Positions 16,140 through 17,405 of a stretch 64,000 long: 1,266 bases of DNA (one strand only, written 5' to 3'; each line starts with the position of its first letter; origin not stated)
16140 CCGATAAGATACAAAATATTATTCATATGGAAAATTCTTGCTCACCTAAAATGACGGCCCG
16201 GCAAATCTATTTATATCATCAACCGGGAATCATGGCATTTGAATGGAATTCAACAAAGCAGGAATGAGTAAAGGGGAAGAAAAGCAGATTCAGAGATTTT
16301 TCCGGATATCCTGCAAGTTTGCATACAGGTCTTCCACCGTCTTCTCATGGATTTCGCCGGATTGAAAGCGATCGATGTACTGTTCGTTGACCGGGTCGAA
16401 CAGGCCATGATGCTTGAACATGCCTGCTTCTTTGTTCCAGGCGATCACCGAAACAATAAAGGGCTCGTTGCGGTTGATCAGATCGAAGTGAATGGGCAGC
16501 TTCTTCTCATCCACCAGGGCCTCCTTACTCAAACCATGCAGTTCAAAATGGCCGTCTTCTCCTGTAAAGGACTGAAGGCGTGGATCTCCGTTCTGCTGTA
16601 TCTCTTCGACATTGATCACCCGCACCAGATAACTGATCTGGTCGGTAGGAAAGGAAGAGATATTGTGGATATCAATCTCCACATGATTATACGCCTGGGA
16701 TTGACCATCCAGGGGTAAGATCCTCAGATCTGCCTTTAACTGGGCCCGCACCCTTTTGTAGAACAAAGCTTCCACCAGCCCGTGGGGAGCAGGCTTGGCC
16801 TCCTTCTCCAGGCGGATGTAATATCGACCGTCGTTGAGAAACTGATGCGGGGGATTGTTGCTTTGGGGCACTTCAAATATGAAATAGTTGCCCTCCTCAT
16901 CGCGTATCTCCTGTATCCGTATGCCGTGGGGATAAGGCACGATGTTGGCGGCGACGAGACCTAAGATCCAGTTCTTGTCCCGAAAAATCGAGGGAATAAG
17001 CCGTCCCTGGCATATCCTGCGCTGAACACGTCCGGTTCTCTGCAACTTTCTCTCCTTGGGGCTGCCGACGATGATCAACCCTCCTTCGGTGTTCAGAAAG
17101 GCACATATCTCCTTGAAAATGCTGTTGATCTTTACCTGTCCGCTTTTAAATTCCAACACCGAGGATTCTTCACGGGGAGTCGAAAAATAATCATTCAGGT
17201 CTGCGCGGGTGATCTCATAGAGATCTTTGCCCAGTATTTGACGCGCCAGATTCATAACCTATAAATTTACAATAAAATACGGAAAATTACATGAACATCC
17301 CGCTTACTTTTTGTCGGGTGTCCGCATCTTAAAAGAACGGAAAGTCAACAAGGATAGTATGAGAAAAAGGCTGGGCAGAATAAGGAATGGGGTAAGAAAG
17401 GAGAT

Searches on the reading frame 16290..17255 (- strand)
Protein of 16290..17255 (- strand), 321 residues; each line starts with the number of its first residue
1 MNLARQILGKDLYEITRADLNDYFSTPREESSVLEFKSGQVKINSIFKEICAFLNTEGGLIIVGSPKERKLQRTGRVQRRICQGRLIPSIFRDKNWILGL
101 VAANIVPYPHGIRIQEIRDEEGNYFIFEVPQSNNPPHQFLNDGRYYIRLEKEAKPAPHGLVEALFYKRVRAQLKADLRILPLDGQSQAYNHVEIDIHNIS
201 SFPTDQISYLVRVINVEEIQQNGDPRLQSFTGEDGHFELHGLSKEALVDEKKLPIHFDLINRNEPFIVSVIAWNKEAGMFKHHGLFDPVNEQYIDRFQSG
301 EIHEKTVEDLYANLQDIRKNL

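Call 82: search_protein_families(library=pfam, max_evalue=0.00001, proteins=[window:16290-17255:-])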
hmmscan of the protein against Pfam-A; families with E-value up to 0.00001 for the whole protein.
window:16290-17255:- (321 aa): 1 family
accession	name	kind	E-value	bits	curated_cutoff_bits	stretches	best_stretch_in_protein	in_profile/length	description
PF04326.19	SLFN_AlbA_2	-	3.8e-13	50.4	25.3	1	30-156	1-117/118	Schlafen, AlbA_2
